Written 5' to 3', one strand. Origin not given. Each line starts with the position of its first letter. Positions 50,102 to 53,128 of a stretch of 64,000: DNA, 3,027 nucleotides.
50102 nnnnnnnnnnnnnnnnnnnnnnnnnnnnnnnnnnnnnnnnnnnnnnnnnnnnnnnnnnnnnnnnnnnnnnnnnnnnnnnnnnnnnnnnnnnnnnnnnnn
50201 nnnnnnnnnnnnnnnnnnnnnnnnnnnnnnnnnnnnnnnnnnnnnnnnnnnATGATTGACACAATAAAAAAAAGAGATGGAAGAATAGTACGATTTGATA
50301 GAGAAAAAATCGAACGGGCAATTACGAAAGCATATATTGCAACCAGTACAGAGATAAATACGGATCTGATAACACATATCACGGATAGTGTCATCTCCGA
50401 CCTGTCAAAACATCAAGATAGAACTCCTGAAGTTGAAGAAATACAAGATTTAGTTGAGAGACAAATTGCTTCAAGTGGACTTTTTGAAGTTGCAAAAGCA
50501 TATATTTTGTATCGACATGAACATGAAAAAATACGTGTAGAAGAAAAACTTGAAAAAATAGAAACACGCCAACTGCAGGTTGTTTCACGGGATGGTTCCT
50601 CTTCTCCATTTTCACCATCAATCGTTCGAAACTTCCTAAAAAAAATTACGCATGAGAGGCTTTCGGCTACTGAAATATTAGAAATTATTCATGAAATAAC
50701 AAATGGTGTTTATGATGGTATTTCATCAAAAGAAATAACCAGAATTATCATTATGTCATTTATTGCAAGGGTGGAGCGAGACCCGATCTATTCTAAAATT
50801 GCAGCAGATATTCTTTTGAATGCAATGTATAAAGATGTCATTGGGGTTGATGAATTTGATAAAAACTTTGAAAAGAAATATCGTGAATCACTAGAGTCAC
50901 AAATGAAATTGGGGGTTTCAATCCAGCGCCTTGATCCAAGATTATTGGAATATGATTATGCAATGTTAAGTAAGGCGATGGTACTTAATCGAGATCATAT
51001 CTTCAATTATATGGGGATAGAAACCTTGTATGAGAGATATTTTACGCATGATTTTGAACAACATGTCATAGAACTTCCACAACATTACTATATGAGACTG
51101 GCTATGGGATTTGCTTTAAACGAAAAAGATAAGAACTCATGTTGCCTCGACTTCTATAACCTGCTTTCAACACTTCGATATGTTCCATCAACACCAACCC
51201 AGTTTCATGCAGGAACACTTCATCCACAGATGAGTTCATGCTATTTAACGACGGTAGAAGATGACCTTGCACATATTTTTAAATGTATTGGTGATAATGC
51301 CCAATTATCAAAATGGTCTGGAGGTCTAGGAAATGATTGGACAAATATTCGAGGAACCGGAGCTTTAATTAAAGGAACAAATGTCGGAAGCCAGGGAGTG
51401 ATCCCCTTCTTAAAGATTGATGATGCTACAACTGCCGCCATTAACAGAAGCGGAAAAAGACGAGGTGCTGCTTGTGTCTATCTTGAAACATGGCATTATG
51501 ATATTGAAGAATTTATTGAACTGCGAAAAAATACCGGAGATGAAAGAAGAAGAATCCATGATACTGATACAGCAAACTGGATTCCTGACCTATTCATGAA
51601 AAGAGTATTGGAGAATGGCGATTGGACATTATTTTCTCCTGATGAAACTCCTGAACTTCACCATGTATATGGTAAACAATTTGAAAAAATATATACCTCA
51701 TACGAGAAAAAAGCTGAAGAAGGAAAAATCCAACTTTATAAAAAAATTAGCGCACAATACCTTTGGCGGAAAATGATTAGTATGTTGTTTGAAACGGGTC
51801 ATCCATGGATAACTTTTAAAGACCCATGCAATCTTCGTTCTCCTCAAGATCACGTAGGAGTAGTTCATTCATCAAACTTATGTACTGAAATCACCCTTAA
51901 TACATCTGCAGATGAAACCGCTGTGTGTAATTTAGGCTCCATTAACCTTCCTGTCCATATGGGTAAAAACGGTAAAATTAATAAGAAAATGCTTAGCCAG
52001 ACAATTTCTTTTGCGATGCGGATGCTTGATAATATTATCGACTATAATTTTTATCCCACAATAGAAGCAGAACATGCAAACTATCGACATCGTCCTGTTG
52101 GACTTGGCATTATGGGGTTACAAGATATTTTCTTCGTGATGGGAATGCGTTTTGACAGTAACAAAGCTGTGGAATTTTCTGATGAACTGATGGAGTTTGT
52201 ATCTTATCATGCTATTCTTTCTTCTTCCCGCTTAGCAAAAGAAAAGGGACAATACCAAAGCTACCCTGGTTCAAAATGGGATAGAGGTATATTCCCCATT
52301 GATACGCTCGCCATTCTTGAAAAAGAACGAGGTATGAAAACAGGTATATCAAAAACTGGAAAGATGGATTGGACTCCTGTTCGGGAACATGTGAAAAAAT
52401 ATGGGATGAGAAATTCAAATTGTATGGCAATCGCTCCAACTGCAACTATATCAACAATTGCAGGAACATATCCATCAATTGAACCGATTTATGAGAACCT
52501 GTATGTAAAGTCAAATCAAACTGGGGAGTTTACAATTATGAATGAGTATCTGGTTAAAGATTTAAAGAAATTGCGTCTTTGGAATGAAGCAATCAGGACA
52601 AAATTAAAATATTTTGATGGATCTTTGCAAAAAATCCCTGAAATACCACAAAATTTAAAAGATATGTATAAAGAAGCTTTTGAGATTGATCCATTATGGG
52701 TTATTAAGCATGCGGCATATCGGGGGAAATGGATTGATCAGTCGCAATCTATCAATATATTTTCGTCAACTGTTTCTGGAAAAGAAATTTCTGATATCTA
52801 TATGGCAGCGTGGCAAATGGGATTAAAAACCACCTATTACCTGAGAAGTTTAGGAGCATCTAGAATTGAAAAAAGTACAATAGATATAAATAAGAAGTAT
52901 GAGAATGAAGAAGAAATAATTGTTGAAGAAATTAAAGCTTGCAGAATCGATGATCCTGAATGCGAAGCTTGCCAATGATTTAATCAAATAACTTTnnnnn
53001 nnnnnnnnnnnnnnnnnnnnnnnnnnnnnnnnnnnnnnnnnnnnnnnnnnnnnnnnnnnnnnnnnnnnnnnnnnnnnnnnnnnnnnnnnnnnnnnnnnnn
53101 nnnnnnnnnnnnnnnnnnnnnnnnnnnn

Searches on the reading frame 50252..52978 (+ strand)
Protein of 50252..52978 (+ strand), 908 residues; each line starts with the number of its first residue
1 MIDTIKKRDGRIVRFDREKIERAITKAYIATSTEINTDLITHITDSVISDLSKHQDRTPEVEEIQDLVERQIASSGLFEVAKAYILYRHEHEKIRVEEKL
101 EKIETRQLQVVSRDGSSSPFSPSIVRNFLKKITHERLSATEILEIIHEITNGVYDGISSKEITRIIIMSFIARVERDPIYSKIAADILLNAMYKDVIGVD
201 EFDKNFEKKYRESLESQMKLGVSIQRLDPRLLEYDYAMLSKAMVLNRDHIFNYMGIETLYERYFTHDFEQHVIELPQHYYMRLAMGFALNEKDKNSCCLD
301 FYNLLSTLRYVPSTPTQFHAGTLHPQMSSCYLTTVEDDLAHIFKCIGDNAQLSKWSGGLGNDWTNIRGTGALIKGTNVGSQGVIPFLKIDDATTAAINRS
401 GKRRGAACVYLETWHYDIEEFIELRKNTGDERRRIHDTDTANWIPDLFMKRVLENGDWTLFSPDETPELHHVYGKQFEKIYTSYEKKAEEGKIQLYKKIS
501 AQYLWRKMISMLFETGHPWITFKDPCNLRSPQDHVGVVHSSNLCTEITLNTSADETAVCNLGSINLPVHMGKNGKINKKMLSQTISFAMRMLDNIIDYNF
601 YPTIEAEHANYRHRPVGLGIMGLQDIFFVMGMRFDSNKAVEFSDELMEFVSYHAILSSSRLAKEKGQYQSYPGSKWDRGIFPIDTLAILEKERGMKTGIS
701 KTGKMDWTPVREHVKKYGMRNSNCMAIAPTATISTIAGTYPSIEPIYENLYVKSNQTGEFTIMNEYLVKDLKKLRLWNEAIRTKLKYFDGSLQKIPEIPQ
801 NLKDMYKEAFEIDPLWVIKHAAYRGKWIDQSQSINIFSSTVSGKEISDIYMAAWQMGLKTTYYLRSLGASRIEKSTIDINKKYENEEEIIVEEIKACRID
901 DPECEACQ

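Call 16: find_related_loci(query=window:50252-52978:+, collection=genome_contigs, flank=10000)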
Query window:50252-52978:+ (908 aa) in genome_contigs; peptide patterns used: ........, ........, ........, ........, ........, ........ (x = any residue, [..] = any of these).
153 stretches matched a pattern; 27 encode a relative of the query (tblastn E <= 1e-3); 27 distinct loci.
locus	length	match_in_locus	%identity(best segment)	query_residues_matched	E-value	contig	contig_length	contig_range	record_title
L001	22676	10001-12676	60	2-889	0e+0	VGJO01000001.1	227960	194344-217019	MAG: Candidatus Harrisonbacteria bacterium isolate K_Offshore_120m_m1_041 K_Offshore_120m_m1_041_Ga0194131_10000019, who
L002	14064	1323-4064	58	5-908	0e+0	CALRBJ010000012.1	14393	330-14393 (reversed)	MAG: Candidatus Nomurabacteria bacterium isolate Ike-100m-20 genome assembly, contig: Ike-100-c1493, whole genome shotgu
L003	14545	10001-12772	59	1-908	0e+0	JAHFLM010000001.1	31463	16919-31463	MAG: Candidatus Harrisonbacteria bacterium isolate nzgw433 NODE_465_length_31464_cov_3.058354, whole genome shotgun sequ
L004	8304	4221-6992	59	1-908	0e+0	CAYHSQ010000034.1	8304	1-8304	MAG TPA_asm: uncultured Candidatus Saccharibacteria bacterium isolate ERP119705_co14_88 genome assembly, contig: NODE_13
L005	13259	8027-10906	54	5-908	0e+0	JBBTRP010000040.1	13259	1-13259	MAG: Patescibacteria group bacterium isolate H52-bin089_1 H52_bin089_1_000000000040, whole genome shotgun sequence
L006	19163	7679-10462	60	1-908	0e+0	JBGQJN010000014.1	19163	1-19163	MAG: Candidatus Paceibacteria bacterium isolate OBJ2_061818_070_22 k141_2063030_length_19163_cov_9.0000, whole genome sh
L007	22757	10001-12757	55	5-908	0e+0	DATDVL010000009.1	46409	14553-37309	MAG TPA_asm: Candidatus Nanoarchaeia archaeon isolate SMAG_U8083 k141_1882256, whole genome shotgun sequence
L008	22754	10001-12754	54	1-908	0e+0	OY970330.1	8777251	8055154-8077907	MAG: Thermoanaerobaculaceae bacterium isolate MFD05537.bin.c.1 genome assembly, chromosome: 1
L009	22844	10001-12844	53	5-908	0e+0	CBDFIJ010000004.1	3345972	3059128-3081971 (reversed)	MAG: Candidatus Multivoradales bacterium isolate d9cf5a85-037c-4724-bb86-9fb341b19480 genome assembly, contig: contig_4,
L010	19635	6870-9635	55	1-908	0e+0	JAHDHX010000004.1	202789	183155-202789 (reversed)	MAG: Candidatus Gracilibacteria bacterium isolate MAG-8 RZ_145, whole genome shotgun sequence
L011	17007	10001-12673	55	2-881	0e+0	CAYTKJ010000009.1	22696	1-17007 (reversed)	MAG TPA_asm: uncultured Candidatus Saccharibacteria bacterium isolate ERP113451_co1_455 genome assembly, contig: NODE_25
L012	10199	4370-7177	53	5-908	0e+0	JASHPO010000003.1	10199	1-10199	MAG: Nitrososphaerales archaeon isolate JOPF051 JOPF_NEAR_contig_16573, whole genome shotgun sequence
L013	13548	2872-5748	52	1-908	0e+0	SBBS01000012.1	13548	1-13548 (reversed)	MAG: bacterium isolate Bin_46_1 Hy_contig259, whole genome shotgun sequence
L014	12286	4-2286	60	164-908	0e+0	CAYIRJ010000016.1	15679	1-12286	MAG TPA_asm: Candidatus Woesearchaeota archaeon isolate ERP119705_co24_373 genome assembly, contig: NODE_4563_length_156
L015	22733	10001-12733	52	2-891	0e+0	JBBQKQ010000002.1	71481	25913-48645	MAG: Candidatus Paceibacteria bacterium isolate Co_metawrap_573 Cmw_573_k141_19599207_length_71481_cov_9.9995, whole gen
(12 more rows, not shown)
